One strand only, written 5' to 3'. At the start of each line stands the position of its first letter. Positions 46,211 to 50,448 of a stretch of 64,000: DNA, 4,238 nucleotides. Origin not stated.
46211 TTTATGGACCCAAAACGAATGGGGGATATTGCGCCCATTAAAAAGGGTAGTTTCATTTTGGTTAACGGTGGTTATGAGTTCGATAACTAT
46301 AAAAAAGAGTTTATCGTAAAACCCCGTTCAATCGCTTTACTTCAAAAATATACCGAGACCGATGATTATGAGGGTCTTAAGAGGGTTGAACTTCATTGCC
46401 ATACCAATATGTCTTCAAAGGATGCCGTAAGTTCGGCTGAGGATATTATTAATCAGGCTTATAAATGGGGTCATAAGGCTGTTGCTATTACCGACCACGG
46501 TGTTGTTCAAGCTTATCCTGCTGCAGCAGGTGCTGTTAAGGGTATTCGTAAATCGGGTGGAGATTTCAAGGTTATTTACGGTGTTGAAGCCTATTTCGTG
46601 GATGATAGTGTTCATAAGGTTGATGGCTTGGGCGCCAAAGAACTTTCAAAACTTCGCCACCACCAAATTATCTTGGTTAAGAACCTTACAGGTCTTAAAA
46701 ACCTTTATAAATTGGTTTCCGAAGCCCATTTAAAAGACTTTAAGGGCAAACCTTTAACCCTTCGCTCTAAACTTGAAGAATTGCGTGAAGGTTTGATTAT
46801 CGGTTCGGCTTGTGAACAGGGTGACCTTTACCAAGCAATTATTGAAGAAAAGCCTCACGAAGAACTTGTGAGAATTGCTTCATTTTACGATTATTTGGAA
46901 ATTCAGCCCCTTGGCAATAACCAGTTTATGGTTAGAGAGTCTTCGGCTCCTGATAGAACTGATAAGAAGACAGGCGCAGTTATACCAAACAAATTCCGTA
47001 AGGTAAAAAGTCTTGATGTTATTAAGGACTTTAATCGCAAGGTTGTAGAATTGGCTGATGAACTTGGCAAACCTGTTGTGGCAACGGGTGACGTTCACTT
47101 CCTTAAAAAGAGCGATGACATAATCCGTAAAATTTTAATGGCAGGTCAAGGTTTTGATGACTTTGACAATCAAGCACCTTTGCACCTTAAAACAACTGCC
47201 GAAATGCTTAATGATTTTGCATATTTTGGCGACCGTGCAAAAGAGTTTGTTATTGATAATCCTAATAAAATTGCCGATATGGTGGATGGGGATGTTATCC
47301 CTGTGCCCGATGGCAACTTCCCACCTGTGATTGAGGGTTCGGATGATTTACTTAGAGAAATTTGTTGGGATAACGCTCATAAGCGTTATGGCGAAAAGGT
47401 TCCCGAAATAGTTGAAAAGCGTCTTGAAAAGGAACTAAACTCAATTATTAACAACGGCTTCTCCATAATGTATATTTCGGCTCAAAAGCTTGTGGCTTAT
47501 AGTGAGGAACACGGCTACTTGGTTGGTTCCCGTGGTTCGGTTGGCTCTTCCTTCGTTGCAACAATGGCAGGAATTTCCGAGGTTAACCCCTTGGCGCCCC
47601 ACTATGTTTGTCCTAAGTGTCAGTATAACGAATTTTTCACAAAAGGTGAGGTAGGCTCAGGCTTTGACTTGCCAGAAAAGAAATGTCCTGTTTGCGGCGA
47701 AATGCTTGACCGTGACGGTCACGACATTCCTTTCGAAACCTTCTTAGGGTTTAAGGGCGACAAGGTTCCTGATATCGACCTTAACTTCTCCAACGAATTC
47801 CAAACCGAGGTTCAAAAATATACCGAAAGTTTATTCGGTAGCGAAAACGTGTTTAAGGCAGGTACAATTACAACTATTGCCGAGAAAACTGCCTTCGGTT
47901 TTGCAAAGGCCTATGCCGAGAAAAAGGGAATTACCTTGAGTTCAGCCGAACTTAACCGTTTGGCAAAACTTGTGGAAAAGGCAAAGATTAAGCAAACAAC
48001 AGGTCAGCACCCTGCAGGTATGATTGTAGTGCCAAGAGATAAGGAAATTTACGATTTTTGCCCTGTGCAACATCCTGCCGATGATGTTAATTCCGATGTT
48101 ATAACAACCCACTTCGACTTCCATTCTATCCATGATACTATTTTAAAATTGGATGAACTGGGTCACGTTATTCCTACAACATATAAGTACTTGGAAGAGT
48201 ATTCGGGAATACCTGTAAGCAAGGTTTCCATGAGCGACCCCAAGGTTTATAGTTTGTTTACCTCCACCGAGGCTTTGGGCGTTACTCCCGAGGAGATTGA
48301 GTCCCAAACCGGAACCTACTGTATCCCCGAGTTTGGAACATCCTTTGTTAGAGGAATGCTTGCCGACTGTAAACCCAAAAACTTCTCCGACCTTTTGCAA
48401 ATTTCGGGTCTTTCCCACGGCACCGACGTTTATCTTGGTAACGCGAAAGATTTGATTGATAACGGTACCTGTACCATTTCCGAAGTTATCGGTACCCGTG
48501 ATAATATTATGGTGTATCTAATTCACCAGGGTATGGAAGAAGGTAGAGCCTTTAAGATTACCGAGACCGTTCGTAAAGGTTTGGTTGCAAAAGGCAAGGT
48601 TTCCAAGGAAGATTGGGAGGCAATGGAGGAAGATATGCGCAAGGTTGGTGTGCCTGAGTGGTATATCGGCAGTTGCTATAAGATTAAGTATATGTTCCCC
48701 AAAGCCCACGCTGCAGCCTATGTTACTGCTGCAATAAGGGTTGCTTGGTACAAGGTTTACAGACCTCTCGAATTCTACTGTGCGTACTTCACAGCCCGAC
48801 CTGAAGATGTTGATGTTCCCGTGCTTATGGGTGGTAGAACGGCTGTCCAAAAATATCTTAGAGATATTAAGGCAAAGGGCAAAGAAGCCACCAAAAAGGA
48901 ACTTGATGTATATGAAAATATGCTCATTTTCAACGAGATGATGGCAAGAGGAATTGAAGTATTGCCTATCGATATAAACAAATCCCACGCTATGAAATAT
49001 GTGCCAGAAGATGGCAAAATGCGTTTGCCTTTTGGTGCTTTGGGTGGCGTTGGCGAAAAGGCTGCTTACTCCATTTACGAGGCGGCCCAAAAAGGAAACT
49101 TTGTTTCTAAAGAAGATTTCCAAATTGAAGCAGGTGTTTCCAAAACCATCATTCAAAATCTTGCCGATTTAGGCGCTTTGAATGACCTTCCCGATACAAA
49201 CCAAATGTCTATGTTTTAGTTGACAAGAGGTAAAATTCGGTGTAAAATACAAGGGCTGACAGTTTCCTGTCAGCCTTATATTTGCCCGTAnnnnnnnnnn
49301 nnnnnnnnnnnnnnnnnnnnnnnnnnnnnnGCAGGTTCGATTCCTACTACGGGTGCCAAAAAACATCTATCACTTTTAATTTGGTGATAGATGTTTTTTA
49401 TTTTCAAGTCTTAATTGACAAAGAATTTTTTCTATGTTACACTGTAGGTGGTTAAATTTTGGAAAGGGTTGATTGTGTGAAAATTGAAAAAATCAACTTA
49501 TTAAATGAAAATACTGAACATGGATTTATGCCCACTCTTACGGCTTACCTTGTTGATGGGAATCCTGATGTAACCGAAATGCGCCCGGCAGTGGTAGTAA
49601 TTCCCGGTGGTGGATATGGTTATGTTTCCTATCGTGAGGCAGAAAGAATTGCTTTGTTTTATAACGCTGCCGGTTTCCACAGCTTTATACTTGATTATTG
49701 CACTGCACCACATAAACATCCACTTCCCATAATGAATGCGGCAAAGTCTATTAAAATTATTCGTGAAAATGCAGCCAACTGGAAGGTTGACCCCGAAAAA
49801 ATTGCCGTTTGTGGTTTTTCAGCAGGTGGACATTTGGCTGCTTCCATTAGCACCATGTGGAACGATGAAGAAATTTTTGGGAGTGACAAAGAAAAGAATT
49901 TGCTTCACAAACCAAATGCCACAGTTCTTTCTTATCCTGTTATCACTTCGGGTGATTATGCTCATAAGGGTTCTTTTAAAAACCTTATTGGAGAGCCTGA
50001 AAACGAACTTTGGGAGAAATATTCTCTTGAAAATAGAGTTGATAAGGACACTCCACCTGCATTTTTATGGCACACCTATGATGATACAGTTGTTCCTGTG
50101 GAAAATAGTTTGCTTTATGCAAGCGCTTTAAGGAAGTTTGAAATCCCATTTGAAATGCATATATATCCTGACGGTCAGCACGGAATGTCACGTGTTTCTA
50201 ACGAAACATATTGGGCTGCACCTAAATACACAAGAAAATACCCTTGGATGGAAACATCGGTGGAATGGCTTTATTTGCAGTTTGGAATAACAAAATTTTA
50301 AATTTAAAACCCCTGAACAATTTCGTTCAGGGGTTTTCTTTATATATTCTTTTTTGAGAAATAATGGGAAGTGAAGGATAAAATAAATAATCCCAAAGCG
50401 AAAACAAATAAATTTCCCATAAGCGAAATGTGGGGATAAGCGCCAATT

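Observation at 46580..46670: PolC lacks its 3'-5' proofreading exonuclease domain through a clean in-frame absence inside the PHP domain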

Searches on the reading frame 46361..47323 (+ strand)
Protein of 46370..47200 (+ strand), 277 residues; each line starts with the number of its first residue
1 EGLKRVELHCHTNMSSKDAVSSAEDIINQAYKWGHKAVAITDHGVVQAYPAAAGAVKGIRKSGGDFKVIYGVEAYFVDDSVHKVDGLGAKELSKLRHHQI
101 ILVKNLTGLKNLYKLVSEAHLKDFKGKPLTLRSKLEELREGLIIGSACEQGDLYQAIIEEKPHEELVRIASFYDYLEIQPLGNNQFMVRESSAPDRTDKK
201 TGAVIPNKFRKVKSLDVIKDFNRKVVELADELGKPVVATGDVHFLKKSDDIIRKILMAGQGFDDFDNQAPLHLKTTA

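Call 31: search_solved_structures(query=window:46370-47200:+, show_alignments=4, max_evalue=0.00001)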
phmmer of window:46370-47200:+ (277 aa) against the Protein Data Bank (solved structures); distinct sequences matched with E-value up to 0.00001: 13.
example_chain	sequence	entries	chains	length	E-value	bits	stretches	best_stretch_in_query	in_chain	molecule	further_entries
3f2b_A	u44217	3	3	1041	2.3e-50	174.8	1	1-262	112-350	DNA-directed DNA polymerase III alpha chain | GEOBACILLUS KAUSTOPHILUS DNA POLC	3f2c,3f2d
9qpc_A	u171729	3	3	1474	1e-46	162.8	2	1-128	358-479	DNA polymerase III PolC-type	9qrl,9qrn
2hpi_A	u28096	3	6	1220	1.1e-13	54.6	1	3-165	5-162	DNA polymerase III alpha subunit | DNA polymerase III subunit alpha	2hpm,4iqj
3e0d_A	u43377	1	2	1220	2.7e-12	50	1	3-163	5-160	DNA polymerase III subunit alpha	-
4jom_A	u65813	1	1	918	5.9e-12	48.9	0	6-159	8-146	DNA polymerase III subunit alpha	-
4gx8_A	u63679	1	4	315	3.3e-10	43.2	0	6-159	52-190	DNA polymerase III subunit epsilon,DNA polymerase III subunit alpha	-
4gx9_A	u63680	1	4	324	3.7e-10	43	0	6-159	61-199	DNA polymerase III subunit epsilon,DNA polymerase III subunit alpha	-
2hnh_A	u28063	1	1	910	7.3e-09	38.8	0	6-159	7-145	DNA polymerase III alpha subunit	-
2hqa_A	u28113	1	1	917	7.5e-09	38.7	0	6-159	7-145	DNA polymerase III alpha subunit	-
5m1s_A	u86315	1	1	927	7.8e-09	38.7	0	6-159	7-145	DNA polymerase III subunit alpha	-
5fku_A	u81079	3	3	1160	1.6e-08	37.7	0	6-159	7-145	DNA POLYMERASE III SUBUNIT ALPHA | DNA POLYMERASE III ALPHA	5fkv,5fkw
5lew_A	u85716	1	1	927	3.9e-07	33.1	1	5-158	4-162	DNA polymerase III subunit alpha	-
7pu7_A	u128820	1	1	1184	5.5e-07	32.6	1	4-158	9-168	DNA polymerase III subunit alpha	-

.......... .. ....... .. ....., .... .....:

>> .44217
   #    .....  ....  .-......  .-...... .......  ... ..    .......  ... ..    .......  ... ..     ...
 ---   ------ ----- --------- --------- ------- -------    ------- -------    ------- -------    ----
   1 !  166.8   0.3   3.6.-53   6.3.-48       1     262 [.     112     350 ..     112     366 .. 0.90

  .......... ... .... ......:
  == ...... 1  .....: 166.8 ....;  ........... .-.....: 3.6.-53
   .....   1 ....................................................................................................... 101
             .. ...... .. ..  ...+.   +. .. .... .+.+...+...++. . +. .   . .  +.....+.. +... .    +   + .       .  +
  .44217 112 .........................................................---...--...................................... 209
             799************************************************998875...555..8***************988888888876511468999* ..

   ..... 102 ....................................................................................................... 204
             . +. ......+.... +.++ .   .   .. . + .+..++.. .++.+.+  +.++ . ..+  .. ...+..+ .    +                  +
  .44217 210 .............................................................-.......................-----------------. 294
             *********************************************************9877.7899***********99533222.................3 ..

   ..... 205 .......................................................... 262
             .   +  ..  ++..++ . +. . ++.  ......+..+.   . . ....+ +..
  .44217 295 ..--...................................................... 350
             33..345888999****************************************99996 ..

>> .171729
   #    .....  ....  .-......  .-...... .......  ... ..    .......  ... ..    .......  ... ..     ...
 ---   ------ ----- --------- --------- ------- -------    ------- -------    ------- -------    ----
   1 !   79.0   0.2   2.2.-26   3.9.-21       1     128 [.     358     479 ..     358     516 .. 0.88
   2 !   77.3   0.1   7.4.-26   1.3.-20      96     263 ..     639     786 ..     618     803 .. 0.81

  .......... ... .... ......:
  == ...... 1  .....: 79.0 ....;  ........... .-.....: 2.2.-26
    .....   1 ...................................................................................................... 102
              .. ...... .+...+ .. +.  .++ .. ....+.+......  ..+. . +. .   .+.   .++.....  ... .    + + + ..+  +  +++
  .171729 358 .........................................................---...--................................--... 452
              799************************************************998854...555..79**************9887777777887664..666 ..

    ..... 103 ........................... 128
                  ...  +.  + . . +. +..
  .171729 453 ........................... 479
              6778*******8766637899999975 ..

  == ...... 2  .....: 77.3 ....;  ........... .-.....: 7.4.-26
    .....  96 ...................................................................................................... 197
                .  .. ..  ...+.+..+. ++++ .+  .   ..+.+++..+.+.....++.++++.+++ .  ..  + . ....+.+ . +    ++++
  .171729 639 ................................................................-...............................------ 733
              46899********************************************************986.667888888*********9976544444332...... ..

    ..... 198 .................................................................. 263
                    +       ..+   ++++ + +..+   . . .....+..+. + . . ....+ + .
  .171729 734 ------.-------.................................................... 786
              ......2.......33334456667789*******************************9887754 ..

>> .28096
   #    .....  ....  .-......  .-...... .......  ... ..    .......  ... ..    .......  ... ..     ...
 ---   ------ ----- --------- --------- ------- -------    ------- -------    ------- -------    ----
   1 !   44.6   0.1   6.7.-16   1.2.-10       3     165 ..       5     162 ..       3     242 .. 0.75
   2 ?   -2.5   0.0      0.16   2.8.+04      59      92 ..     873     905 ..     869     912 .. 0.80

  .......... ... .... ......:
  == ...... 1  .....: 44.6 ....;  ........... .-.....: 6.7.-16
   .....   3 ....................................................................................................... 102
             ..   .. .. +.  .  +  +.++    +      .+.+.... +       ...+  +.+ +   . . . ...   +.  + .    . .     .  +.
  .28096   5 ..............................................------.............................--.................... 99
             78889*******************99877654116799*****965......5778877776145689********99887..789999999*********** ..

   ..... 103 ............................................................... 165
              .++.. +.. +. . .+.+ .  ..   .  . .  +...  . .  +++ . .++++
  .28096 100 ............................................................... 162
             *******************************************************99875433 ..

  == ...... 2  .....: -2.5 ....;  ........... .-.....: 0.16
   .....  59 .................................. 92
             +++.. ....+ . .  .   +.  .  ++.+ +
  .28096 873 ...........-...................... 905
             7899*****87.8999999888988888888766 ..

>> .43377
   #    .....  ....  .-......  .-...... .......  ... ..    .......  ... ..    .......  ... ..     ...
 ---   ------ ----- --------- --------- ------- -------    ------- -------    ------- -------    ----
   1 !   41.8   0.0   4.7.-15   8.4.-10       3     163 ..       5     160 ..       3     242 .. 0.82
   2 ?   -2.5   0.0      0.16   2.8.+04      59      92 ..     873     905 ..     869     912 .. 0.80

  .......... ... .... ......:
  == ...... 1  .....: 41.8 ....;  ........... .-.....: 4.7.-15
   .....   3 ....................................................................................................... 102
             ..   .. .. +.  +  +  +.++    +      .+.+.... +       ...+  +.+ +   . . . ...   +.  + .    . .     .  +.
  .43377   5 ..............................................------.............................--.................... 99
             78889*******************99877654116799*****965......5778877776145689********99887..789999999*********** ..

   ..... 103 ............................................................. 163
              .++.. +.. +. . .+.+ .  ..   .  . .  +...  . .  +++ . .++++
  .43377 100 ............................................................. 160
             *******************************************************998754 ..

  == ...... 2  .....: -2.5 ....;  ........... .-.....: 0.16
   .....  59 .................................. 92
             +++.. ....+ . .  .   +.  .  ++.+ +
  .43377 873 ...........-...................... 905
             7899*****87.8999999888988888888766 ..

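Call 60: predict_structure(alignment_id=A1)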
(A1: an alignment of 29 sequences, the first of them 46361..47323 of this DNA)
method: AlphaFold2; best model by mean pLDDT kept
length: 321 residues; sequences in the alignment: 29
mean_pLDDT: 91.8   pTM: 0.91
mean pLDDT of the five models: 91.8, 90.9, 90.4, 89.8, 89.5
residues with pLDDT >= 90: 238; 70-90: 73; 50-70: 10; < 50: 0
segments of 3 or more residues with pLDDT < 50: none
pLDDT, mean of each block of 10 residues (from residue 1): 89 88 91 97 94 94 96 95 87 85 96 93 76 92 97 96 97 98 95 92 90 95 98 99 93 84 80 92 98 98 93 70 59
secondary structure, 60 per line:
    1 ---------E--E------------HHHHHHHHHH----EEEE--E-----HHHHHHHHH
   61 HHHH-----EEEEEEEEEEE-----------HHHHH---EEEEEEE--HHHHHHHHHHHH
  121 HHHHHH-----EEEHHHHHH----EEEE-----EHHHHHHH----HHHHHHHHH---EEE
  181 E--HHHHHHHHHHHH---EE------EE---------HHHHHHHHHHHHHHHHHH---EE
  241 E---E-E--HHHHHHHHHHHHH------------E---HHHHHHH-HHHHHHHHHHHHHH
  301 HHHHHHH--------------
elements in order: H26-35 E40-43 H52-64 E70-80 H92-96 E100-106 H109-126 E132-134 H135-140 E145-148 H155-161 H166-174 E178-181 H184-195 H218-235 E239-241 H250-262 H279-285 H287-307

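Call 62: fold_search(model_id=the predicted structure, library=pdb)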
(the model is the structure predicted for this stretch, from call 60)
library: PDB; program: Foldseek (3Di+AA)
matches with E <= 10: 1153; with E <= 0.001: 38
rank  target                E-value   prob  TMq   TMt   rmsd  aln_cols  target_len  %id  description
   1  3f2c_A                8.6e-27  1.00  0.76  0.25   2.8       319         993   41  DNA Polymerase PolC from Geobacillus kaustophilus complex with DNA, dGTP and Mn (released 2009-01-20)
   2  3f2b_A                1.2e-26  1.00  0.76  0.25   2.8       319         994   41  DNA Polymerase PolC from Geobacillus kaustophilus complex with DNA, dGTP, Mg and Zn (released 2009-01-20)
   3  9qrl_A                1.8e-23  1.00  0.82  0.25   6.4       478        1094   27  DNA polymerase with inhibitor #2 (released 2025-09-24)
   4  9qpc_A                1.6e-22  1.00  0.83  0.23   5.4       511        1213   26  DNA polymerase with inhibitor (released 2025-09-24)
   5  9qrn_A                1.4e-21  1.00  0.82  0.24   5.3       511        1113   26  DNA polymerase without DNA or inhibitor (released 2025-09-24)
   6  4iqj_C                6.4e-18  1.00  0.68  0.20   4.8       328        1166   25  Structure of PolIIIalpha-Tauc-DNA complex suggests an atomic model of the replisome (released 2013-03-13)
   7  7pu7_A                1.9e-17  1.00  0.68  0.22   7.4       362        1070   22  DNA polymerase from M. tuberculosis (released 2022-02-23)
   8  4jom                  4.1e-17  1.00  0.68  0.25   4.8       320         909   25  Structure of E. coli Pol III 3mPHP mutant (released 2013-05-29)
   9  4iqj_B                7.5e-17  1.00  0.66  0.20   6.9       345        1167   25  Structure of PolIIIalpha-Tauc-DNA complex suggests an atomic model of the replisome (released 2013-03-13)
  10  4iqj_A                2.2e-16  1.00  0.69  0.20   6.6       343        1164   25  Structure of PolIIIalpha-Tauc-DNA complex suggests an atomic model of the replisome (released 2013-03-13)
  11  3e0d_A                2.5e-16  1.00  0.65  0.20   5.5       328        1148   25  Insights into the Replisome from the Crystral Structure of the Ternary Complex of the Eubacterial DNA Polymerase III a (released 2008-09-23)
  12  5fkv_A                2.7e-16  1.00  0.69  0.20   5.5       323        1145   23  cryo-EM structure of the E. coli replicative DNA polymerase complex bound to DNA (DNA polymerase III alpha, beta, epsi (released 2015-11-25)
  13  5fkw_A                4.3e-16  1.00  0.68  0.25   5.1       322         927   24  cryo-EM structure of the E. coli replicative DNA polymerase complex bound to DNA (DNA polymerase III alpha, beta, epsi (released 2015-11-25)
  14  2hnh                  4.6e-16  1.00  0.69  0.25   5.4       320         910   24  Crystal structure of the catalytic alpha subunit of E. coli replicative DNA polymerase III (released 2006-09-19)
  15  2hqa                  4.9e-16  1.00  0.68  0.25   5.5       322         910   24  Crystal structure of the catalytic alpha subunit of E. Coli replicative DNA polymerase III (released 2006-09-19)
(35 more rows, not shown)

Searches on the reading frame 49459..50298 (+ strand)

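Call 15: search_protein_families(library=pfam, proteins=[window:49459-50298:+], max_evalue=0.001)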
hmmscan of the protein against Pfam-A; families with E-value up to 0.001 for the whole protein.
window:49459-50298:+ (280 aa): 5 families
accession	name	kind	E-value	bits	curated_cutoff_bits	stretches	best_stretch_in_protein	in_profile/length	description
PF20434.5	BD-FAE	-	5.2e-21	75.6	26.8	1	40-223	11-214/215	BD-FAE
PF00326.27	Peptidase_S9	-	2.8e-15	56.8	22.6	1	99-256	50-202/213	Prolyl oligopeptidase family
PF07859.19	Abhydrolase_3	-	1.4e-14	54.8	25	1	46-202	2-155/210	alpha/beta hydrolase fold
PF02230.22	Abhydrolase_2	-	1.5e-06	28.6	23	0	192-244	151-202/217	Phospholipase/Carboxylesterase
PF01738.24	DLH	-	3.6e-06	27.2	21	0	196-253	141-199/217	Dienelactone hydrolase family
